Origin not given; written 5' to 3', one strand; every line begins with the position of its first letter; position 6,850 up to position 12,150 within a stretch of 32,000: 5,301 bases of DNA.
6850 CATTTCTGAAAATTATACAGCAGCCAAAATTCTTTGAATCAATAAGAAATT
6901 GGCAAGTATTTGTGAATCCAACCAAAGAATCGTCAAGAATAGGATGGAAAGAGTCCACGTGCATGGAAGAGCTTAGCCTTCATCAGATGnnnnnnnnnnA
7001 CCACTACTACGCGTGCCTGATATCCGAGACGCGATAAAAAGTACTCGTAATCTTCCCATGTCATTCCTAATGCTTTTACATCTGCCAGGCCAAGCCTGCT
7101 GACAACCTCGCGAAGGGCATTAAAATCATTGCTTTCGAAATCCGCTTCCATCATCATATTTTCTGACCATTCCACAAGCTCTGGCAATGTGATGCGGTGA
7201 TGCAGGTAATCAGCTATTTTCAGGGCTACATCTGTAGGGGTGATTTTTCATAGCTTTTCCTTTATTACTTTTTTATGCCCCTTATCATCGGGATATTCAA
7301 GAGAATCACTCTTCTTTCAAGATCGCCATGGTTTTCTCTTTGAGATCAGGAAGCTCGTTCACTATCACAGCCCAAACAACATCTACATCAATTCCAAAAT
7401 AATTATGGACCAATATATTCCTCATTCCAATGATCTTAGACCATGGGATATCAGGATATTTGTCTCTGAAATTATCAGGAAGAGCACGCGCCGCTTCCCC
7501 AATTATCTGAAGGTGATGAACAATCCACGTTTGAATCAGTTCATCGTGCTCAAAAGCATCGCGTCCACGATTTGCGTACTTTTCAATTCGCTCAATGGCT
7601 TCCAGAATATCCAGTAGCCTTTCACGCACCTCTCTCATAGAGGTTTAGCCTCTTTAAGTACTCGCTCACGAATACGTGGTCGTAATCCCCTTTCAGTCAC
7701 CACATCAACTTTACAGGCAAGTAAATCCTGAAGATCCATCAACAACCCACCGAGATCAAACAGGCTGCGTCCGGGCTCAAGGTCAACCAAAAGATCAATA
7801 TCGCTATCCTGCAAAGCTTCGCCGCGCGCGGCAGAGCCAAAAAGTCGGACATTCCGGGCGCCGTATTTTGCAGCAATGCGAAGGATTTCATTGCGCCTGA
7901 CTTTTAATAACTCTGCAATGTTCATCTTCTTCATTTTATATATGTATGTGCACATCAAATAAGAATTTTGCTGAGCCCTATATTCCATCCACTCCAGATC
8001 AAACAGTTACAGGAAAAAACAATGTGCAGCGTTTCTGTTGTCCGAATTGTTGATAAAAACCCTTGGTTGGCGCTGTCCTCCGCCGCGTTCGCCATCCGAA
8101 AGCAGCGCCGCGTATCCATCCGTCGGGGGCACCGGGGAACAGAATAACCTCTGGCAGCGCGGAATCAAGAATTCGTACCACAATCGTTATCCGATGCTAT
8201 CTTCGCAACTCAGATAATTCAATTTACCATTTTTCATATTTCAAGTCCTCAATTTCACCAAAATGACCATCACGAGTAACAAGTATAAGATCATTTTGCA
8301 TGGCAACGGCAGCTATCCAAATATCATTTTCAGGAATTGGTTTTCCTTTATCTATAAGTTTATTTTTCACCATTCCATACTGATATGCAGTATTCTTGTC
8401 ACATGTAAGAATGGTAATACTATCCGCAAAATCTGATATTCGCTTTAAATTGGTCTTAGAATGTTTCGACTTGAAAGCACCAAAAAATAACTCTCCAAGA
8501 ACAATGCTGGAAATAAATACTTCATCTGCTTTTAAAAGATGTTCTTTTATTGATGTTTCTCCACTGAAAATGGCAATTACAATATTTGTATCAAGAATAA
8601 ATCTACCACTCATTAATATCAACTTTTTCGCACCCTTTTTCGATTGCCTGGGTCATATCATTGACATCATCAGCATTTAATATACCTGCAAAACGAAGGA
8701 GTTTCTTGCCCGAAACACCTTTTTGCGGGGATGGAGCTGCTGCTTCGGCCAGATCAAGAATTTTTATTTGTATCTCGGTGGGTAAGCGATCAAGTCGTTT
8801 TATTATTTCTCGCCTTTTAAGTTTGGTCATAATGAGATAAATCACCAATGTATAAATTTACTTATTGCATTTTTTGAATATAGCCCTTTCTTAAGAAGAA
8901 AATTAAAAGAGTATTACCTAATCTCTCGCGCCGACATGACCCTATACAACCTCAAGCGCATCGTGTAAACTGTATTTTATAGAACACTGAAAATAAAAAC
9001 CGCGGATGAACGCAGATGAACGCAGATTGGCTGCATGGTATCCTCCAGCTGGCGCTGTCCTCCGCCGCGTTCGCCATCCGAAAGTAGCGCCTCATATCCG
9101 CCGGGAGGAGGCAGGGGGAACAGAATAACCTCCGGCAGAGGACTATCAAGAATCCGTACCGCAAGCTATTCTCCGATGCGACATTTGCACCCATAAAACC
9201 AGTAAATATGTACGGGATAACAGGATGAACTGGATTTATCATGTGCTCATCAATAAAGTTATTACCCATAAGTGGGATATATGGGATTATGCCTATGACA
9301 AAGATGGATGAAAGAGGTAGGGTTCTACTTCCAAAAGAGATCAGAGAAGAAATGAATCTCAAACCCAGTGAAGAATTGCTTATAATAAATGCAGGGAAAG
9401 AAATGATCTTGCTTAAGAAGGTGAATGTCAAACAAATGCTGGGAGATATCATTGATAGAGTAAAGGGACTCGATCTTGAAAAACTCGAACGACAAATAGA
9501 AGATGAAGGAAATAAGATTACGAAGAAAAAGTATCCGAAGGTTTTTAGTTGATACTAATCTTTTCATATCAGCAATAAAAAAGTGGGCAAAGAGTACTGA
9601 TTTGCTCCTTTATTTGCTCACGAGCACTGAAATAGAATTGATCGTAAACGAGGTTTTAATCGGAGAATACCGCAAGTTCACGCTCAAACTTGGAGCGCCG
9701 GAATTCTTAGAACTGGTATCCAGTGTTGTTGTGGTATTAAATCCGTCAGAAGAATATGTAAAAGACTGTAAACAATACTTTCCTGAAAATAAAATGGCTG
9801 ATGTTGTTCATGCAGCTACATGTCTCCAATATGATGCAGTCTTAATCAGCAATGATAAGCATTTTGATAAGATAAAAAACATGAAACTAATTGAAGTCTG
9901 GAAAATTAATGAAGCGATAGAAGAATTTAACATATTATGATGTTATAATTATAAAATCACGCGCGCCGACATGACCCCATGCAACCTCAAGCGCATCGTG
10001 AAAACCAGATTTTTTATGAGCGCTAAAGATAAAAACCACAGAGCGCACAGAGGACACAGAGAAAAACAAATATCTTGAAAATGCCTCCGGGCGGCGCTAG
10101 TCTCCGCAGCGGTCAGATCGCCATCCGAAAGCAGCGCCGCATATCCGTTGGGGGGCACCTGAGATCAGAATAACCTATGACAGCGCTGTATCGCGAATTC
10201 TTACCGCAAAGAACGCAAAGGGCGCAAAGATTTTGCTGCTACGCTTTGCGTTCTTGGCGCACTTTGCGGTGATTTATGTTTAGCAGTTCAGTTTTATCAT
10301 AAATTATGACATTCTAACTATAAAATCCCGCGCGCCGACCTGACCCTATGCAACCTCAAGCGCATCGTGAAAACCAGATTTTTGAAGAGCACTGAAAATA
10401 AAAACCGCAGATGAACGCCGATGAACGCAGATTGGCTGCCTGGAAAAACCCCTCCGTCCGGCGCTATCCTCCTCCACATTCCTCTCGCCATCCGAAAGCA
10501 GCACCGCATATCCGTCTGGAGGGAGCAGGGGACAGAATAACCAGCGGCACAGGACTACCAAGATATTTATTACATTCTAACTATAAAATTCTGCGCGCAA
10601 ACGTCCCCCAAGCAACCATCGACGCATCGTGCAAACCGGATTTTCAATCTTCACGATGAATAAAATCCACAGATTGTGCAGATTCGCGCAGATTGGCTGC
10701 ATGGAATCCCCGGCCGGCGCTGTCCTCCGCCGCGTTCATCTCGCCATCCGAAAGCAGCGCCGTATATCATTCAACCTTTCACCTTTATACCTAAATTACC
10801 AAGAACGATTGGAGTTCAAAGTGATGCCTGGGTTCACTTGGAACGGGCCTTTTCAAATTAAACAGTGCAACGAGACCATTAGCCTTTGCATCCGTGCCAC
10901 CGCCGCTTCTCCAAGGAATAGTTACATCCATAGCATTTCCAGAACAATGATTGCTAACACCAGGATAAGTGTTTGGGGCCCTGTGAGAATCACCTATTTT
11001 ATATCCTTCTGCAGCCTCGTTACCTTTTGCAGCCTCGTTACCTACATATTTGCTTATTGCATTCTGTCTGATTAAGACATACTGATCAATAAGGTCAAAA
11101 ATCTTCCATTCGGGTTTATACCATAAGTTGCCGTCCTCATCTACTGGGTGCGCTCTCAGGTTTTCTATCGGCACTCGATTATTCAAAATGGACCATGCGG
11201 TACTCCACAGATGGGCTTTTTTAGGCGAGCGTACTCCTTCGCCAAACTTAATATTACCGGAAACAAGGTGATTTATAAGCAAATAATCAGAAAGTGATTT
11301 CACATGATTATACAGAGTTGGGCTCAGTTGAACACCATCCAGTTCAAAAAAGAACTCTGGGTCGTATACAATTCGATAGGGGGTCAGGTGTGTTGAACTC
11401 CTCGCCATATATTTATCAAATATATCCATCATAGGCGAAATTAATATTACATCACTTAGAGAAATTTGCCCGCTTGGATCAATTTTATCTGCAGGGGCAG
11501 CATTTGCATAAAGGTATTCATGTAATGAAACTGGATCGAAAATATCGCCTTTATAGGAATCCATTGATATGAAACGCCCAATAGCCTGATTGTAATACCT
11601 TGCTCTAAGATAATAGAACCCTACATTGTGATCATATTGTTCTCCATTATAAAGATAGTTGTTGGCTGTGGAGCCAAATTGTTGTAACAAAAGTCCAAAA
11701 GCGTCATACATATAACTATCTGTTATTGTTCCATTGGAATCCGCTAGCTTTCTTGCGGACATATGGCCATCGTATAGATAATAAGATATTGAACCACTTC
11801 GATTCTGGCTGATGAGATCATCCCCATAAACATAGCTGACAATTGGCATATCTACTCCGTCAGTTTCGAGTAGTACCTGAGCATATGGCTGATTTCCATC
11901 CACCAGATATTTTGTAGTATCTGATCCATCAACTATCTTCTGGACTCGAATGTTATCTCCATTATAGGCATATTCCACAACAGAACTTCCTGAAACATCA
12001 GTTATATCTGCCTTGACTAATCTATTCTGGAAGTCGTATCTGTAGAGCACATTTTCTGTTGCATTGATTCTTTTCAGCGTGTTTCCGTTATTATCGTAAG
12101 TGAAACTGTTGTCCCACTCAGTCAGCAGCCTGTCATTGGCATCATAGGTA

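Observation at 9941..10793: No immunity gene downstream of the Rhs toxin domain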

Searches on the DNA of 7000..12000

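Call 8: search_rna_families(source=window, start=7000, end=12000, threshold=evalue, max_evalue=1)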
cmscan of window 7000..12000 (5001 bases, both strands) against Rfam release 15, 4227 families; matches with E-value up to 1: 0.
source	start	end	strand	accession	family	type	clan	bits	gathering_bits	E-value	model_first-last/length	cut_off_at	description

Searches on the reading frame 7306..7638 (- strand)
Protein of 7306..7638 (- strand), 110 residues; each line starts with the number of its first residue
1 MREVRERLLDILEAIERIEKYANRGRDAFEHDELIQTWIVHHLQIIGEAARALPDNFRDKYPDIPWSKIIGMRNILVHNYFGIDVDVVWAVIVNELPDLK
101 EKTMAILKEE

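Call 10: search_protein_families(library=pfam, proteins=[window:7306-7638:-], max_evalue=0.001)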
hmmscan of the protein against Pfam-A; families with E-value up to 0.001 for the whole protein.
window:7306-7638:- (110 aa): 1 family
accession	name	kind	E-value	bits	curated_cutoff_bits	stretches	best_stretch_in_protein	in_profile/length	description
PF01934.22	HepT-like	-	1.2e-31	109.4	23.5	1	11-106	1-120/120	Ribonuclease HepT-like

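Call 104: search_protein_families(library=padloc, proteins=[window:7306-7638:-], max_evalue=0.001)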
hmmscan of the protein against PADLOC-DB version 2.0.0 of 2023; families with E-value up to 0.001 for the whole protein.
window:7306-7638:- (110 aa): 0 families

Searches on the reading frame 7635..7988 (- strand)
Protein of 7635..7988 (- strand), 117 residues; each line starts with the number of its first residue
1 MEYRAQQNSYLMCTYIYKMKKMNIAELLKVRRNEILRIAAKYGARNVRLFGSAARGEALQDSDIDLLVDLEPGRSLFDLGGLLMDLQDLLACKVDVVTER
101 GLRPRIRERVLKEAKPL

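Call 10: search_protein_families(library=pfam, proteins=[window:7635-7988:-], max_evalue=0.001)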
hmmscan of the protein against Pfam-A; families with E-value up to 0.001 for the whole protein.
window:7635-7988:- (117 aa): 2 families
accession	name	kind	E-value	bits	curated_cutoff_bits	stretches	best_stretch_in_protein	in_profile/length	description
PF01909.29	NTP_transf_2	-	2.2e-14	54.1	21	1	41-115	11-91/93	Nucleotidyltransferase domain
PF18765.7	Polbeta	-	1.3e-10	41.7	26.9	1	34-116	2-86/93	Polymerase beta, Nucleotidyltransferase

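Call 104: search_protein_families(library=padloc, proteins=[window:7635-7988:-], max_evalue=0.001)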
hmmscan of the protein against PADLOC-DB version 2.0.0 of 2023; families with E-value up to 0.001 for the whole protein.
window:7635-7988:- (117 aa): 7 families
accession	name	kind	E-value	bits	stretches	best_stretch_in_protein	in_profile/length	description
PDLC04904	PDC-S09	-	2.4e-39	131.7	1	22-116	4-97/104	-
PDLC04902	PDC-S09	-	8.8e-33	110.5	1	27-116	4-94/97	-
PDLC04906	PDC-S09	-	7e-22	75.7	1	23-115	3-96/98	-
PDLC04905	PDC-S09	-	2.5e-16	57.9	1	26-115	3-96/101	-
PDLC04903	PDC-S09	-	1.8e-08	32.6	1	42-71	22-53/108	-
PDLC04907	PDC-S09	-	7.2e-08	30.5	1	33-73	16-56/114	-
PDLC04368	PDC-M05A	-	0.0002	19.2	1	49-94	112-156/201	-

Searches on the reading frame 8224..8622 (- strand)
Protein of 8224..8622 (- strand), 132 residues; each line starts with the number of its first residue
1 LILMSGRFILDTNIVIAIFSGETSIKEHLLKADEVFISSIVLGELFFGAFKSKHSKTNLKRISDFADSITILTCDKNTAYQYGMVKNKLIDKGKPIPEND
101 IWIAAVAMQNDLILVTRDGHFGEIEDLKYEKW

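Call 61: search_protein_families(library=pfam, proteins=[window:8224-8622:-], max_evalue=0.01)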
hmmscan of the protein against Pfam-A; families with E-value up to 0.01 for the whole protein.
window:8224-8622:- (132 aa): 3 families
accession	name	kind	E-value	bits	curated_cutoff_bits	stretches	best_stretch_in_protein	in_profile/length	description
PF01850.27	PIN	-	8.7e-17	62.3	23.6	1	9-125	2-118/120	PIN domain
PF13638.12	PIN_4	-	0.0013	19.4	21.9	1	8-118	1-114/132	PIN domain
PF18480.7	DUF5615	-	0.0029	17.9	23.8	1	97-126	34-63/110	Domain of unknown function (DUF5615)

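Call 104: search_protein_families(library=padloc, proteins=[window:8224-8622:-], max_evalue=0.001)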
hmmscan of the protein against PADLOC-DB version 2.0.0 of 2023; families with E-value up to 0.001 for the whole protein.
window:8224-8622:- (132 aa): 0 families

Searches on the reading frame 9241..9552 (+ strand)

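Call 7: search_protein_families(library=pfam, proteins=[window:9241-9552:+], max_evalue=0.1)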
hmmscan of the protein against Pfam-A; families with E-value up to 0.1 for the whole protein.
window:9241-9552:+ (103 aa): 3 families
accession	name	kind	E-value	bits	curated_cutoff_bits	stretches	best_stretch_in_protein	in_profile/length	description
PF04014.23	MazE_antitoxin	-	2.5e-07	31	24.7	1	21-61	3-44/48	Antidote-toxin recognition MazE, bacterial antitoxin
PF02381.23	MraZ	-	0.0065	16.9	23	1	21-49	9-35/72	MraZ protein, putative antitoxin-like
PF01486.22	K-box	-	0.011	16.3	30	1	61-98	27-64/93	K-box region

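Call 104: search_protein_families(library=padloc, proteins=[window:9241-9552:+], max_evalue=0.001)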
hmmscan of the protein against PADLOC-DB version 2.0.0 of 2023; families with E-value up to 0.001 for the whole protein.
window:9241-9552:+ (103 aa): 0 families

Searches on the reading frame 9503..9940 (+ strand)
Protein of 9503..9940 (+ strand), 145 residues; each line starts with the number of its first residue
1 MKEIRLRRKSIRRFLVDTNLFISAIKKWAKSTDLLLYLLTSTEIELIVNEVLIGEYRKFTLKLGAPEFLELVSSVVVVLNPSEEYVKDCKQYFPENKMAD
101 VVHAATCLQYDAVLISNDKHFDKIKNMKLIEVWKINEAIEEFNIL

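Call 7: search_protein_families(library=pfam, proteins=[window:9503-9940:+], max_evalue=0.1)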
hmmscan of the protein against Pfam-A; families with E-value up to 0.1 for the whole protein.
window:9503-9940:+ (145 aa): 4 families
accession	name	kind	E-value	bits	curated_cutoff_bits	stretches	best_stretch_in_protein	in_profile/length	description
PF01850.27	PIN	-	7.1e-10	40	23.6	1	15-125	2-118/120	PIN domain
PF13470.12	PIN_3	-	0.0022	19.2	27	1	13-62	1-52/115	PIN domain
PF10130.15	PIN_2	-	0.016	15.8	22.4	1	16-121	2-115/133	PIN domain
PF00102.32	Y_phosphatase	-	0.09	12.8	20.9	0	73-108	68-103/234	Protein-tyrosine phosphatase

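Call 27: find_encoding_contigs(protein=window:9503-9940:+, flank=10000, max_places=10)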
Protein window:9503-9940:+ (145 aa): 7 contigs read that carry it; 3 places shown.
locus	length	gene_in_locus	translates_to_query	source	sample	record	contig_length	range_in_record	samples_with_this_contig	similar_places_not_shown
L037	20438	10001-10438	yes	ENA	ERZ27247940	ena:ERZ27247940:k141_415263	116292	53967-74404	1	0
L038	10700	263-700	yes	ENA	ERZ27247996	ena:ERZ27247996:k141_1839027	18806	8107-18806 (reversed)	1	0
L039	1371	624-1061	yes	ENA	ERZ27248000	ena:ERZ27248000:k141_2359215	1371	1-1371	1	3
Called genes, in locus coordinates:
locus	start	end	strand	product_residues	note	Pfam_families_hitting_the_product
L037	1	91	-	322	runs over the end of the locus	PF00586:AIRS, PF02769:AIRS_C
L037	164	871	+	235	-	PF00902:TatC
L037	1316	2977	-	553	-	PF00920:ILVD_EDD_N, PF24877:ILV_EDD_C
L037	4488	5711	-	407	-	PF00324:AA_permease, PF03845:Spore_permease, PF13520:AA_permease_2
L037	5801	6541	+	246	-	-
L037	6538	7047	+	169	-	PF24034:DUF7343 (weak), PF12802:MarR_2 (weak)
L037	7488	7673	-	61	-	-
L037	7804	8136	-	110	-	PF01934:HepT-like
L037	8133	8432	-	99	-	PF01909:NTP_transf_2, PF18765:Polbeta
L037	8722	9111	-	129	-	PF01850:PIN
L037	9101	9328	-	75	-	-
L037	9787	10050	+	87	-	PF04014:MazE_antitoxin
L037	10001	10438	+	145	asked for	PF01850:PIN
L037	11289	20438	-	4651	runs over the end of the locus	PF02368:Big_2, PF02368:Big_2, PF10102:DUF2341, PF13385:Laminin_G_3, PF10102:DUF2341, PF02368:Big_2, PF05593:RHS_repeat, PF25023:TEN_YD-shell, +11 more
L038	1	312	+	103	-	?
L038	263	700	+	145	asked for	PF01850:PIN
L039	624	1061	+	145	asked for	PF01850:PIN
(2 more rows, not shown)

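Call 104: search_protein_families(library=padloc, proteins=[window:9503-9940:+], max_evalue=0.001)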
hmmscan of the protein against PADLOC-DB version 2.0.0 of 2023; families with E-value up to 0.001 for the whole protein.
window:9503-9940:+ (145 aa): 0 families

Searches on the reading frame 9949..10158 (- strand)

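Call 7: search_protein_families(library=pfam, proteins=[window:9949-10158:-], max_evalue=0.1)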
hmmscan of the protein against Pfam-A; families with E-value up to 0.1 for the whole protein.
window:9949-10158:- (69 aa): 1 family
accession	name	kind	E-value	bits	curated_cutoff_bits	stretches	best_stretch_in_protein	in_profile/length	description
PF17240.7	DUF5313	-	0.08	13.8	27.4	1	17-61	29-74/123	Family of unknown function (DUF5313)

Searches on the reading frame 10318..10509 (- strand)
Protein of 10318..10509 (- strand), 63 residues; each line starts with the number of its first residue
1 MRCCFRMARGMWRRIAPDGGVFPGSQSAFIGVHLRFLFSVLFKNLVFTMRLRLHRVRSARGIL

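Call 7: search_protein_families(library=pfam, proteins=[window:10318-10509:-], max_evalue=0.1)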
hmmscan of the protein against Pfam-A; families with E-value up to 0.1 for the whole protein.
window:10318-10509:- (63 aa): 1 family
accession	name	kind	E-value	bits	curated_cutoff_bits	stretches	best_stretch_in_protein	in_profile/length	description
PF08370.16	PDR_assoc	-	0.091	12.9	24.9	1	19-51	21-52/65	Plant PDR ABC transporter associated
